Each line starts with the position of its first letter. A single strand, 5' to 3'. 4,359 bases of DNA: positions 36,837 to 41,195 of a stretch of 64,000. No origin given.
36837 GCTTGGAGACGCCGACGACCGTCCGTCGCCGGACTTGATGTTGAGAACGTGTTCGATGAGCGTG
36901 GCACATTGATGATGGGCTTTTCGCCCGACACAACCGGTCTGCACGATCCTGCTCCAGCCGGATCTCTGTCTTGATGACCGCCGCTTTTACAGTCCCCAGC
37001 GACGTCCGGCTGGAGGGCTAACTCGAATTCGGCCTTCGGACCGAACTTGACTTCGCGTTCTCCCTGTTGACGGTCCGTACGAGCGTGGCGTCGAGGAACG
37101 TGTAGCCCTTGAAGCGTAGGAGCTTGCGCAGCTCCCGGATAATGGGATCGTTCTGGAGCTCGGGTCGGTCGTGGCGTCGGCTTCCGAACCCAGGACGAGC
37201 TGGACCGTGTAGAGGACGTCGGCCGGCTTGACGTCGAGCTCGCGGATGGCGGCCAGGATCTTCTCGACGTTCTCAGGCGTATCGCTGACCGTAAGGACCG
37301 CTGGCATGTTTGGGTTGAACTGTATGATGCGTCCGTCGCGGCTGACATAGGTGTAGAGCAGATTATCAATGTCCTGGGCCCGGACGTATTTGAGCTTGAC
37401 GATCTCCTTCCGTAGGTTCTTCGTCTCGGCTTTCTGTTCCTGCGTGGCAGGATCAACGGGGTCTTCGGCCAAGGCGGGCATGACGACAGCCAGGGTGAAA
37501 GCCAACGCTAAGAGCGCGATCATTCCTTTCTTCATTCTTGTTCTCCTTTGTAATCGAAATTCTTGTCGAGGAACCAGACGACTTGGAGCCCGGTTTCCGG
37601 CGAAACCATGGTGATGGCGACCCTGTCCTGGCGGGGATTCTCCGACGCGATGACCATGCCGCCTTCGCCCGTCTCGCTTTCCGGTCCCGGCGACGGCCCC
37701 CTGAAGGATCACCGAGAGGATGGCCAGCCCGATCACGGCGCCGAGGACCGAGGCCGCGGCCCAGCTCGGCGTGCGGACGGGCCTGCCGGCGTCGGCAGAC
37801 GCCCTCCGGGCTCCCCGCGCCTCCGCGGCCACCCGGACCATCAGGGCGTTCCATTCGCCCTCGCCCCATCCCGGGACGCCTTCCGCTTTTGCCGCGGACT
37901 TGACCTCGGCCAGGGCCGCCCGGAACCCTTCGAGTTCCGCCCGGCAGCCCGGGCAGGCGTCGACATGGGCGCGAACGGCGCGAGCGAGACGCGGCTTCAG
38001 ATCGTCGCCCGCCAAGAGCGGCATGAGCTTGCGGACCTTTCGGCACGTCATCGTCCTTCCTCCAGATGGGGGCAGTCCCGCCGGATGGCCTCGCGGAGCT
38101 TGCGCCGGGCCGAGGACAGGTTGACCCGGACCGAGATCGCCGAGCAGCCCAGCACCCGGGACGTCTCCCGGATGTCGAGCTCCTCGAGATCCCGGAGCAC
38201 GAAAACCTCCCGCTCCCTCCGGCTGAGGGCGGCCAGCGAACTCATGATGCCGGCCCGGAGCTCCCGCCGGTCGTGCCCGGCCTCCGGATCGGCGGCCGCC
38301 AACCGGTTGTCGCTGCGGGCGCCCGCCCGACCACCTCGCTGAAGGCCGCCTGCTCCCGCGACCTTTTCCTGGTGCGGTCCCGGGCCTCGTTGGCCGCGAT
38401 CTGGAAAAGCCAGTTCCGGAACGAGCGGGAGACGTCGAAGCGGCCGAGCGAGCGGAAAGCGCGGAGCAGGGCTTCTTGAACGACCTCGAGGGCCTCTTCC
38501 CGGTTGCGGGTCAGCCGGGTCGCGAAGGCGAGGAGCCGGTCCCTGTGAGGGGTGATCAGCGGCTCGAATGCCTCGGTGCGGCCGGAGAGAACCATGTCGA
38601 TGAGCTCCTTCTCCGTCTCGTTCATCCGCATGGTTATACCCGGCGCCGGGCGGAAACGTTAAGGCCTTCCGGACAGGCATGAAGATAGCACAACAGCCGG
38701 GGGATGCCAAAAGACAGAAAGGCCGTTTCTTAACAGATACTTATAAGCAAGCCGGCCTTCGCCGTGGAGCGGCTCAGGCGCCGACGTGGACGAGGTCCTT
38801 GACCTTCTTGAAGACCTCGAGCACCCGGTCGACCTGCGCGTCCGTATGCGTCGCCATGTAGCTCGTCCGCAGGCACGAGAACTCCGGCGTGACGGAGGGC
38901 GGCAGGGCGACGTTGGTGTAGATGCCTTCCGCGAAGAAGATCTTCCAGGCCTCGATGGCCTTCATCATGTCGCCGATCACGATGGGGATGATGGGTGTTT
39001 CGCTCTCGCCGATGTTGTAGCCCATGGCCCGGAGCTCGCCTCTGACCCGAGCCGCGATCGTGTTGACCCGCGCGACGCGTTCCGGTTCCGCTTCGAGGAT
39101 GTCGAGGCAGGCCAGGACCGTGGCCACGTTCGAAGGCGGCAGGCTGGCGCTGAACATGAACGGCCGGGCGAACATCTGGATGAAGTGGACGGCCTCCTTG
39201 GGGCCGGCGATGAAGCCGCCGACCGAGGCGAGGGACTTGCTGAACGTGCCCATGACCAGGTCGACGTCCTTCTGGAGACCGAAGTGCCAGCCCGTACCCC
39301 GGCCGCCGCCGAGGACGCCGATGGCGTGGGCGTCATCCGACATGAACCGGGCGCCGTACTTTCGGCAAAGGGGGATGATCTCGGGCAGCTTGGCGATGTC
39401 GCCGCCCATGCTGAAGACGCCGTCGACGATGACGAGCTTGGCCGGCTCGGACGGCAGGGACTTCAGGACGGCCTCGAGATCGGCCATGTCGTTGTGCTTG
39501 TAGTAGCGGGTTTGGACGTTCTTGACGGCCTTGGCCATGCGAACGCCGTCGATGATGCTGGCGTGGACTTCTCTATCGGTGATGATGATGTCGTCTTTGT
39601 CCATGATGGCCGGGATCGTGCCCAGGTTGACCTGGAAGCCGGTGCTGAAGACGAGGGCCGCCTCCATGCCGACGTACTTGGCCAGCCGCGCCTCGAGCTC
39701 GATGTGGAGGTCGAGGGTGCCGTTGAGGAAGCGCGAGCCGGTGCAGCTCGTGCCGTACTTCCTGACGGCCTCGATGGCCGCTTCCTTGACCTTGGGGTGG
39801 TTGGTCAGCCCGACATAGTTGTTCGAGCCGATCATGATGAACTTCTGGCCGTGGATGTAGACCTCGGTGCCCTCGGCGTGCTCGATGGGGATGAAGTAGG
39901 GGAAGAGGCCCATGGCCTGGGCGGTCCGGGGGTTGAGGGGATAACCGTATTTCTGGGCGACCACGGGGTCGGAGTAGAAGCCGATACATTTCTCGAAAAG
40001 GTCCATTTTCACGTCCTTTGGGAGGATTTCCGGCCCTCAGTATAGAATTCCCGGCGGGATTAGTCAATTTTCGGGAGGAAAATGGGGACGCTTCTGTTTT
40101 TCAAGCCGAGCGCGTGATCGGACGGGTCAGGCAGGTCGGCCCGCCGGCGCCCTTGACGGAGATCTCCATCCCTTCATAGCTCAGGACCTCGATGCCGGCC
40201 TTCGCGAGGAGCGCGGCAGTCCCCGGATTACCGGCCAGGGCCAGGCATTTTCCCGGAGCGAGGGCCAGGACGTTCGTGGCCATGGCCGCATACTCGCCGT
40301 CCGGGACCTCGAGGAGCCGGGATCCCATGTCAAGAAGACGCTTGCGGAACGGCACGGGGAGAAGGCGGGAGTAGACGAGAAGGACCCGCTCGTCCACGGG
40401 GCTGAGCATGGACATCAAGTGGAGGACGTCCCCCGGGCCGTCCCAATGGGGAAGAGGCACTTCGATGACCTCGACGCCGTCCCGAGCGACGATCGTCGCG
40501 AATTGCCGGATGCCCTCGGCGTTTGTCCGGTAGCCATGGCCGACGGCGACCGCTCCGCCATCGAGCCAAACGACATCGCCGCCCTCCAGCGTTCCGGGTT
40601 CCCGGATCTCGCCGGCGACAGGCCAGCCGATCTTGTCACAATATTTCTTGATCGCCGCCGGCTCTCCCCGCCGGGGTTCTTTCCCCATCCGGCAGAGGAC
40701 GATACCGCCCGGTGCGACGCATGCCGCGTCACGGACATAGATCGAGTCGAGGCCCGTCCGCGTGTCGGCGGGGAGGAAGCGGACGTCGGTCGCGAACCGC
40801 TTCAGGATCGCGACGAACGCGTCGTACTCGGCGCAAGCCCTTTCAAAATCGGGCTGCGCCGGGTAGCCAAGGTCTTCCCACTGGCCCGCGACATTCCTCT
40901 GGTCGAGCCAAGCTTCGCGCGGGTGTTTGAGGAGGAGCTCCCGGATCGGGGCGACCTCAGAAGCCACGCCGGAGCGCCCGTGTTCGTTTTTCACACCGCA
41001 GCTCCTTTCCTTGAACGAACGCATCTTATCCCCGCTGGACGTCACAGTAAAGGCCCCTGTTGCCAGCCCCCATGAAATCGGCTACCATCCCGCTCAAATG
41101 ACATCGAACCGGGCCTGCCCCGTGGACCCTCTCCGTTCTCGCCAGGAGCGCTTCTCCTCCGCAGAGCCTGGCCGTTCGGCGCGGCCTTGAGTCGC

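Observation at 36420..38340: Cluster of at least 7 frameshifts within ~2 kb disrupting four adjacent genes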

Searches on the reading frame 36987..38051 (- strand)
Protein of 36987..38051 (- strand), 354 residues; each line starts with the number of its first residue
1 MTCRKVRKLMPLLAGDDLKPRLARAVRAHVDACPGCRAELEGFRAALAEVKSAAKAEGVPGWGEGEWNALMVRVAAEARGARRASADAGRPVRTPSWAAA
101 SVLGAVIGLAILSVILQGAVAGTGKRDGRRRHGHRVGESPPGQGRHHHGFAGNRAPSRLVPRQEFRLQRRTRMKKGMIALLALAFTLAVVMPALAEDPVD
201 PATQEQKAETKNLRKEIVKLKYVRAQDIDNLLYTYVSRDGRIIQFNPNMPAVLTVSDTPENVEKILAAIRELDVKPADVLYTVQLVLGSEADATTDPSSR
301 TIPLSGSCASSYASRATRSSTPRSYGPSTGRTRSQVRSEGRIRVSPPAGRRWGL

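Call 7: search_protein_families(library=pfam, max_evalue=0.01, proteins=[window:36987-38051:-])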
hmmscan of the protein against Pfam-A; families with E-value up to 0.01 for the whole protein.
window:36987-38051:- (354 aa): 2 families
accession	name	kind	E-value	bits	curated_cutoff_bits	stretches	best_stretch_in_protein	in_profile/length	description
PF13490.11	zf-HC2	-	7e-08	32.9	22.2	1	3-37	1-35/35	Putative zinc-finger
PF03958.22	Secretin_N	-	4.5e-05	24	28.2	1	216-276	2-67/69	Bacterial type II/III secretion system short domain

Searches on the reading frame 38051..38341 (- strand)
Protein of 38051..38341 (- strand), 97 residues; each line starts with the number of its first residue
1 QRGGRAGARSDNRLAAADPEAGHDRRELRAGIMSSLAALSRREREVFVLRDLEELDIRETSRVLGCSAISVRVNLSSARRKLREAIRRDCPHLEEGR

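Call 7: search_protein_families(library=pfam, max_evalue=0.01, proteins=[window:38051-38341:-])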
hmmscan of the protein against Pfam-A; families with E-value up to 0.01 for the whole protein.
window:38051-38341:- (97 aa): 5 families
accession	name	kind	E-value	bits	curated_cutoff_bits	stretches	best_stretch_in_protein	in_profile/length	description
PF08281.18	Sigma70_r4_2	-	3.4e-13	49.4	25.7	1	32-82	4-54/54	Sigma-70, region 4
PF04545.22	Sigma70_r4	-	5.6e-09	35.8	24.1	1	36-84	2-50/50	Sigma-70, region 4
PF07638.17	Sigma70_ECF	-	0.00018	21.9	21.1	1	2-87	99-184/185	ECF sigma factor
PF02001.22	DUF134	-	0.002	19.1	27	1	38-86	34-82/98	Protein of unknown function DUF134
PF00196.25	GerE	-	0.0067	16.5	23.5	0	38-83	2-46/57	Bacterial regulatory proteins, luxR family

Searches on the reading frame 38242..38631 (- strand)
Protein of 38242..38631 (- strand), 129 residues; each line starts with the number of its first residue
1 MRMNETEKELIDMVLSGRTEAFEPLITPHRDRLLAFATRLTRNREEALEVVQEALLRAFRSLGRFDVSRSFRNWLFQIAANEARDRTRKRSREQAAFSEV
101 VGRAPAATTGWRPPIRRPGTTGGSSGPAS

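Call 7: search_protein_families(library=pfam, max_evalue=0.01, proteins=[window:38242-38631:-])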
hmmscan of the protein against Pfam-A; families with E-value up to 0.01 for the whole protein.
window:38242-38631:- (129 aa): 2 families
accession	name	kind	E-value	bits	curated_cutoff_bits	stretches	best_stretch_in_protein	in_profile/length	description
PF04542.20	Sigma70_r2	-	1.3e-17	63.8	24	1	25-92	1-70/71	Sigma-70 region 2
PF22029.2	PhyR_sigma2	-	0.0016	18.8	27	1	36-78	11-53/55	Sigma2 domain of PhyR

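Call 53: list_cluster_members(proteins=[window:38242-38631:-, window:34430-36430:+, window:36987-38051:-, window:49179-51824:-, window:38774-40012:-, window:38774-39997:-])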
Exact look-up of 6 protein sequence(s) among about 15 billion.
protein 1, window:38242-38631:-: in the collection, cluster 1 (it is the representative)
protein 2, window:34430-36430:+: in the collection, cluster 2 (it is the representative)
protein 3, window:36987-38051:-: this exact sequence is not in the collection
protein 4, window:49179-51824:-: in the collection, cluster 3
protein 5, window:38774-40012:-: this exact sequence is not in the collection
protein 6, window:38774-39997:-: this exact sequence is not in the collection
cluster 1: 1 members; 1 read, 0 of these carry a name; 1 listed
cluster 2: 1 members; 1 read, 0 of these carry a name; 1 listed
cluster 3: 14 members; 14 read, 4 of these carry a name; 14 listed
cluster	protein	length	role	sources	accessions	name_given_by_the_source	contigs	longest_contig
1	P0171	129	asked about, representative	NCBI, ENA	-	-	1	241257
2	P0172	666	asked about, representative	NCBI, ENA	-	-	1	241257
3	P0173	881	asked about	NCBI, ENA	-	-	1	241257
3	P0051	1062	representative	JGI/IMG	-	-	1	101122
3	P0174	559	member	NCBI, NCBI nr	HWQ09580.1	MAG TPA: PEP/pyruvate-binding domain-containing protein, partial [Holophaga sp.] | PEP/pyruvate-binding domain-containing protein [Holophaga sp.]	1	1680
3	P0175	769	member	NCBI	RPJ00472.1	MAG: pyruvate, phosphate dikinase, partial [Candidatus Aminicenantes bacterium]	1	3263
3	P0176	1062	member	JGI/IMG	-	pyruvate,water dikinase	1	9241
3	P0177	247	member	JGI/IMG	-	pyruvate,water dikinase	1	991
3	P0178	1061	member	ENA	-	-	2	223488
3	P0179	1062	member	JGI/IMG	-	-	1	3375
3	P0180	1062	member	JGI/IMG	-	-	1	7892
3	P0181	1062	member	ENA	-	-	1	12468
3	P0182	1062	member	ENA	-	-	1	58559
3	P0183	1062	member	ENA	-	-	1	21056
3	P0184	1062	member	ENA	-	-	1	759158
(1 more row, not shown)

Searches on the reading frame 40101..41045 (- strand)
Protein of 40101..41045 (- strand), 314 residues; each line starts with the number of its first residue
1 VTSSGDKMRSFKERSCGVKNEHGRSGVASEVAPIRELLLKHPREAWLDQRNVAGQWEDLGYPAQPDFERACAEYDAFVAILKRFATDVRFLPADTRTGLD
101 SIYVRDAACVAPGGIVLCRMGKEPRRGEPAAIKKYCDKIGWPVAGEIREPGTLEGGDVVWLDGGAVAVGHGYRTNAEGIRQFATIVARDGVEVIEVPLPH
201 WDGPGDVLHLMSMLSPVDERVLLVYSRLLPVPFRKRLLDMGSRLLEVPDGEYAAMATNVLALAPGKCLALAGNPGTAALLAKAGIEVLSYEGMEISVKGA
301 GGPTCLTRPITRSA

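Call 7: search_protein_families(library=pfam, max_evalue=0.01, proteins=[window:40101-41045:-])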
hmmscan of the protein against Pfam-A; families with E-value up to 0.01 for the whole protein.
window:40101-41045:- (314 aa): 2 families
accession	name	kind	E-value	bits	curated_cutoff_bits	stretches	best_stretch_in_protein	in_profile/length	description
PF02274.22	ADI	-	1.7e-21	77.2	22.8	2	102-229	125-261/377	Arginine deiminase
PF19420.4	DDAH_eukar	-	1.2e-10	41.6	23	1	68-310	26-290/291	N,N dimethylarginine dimethylhydrolase, eukaryotic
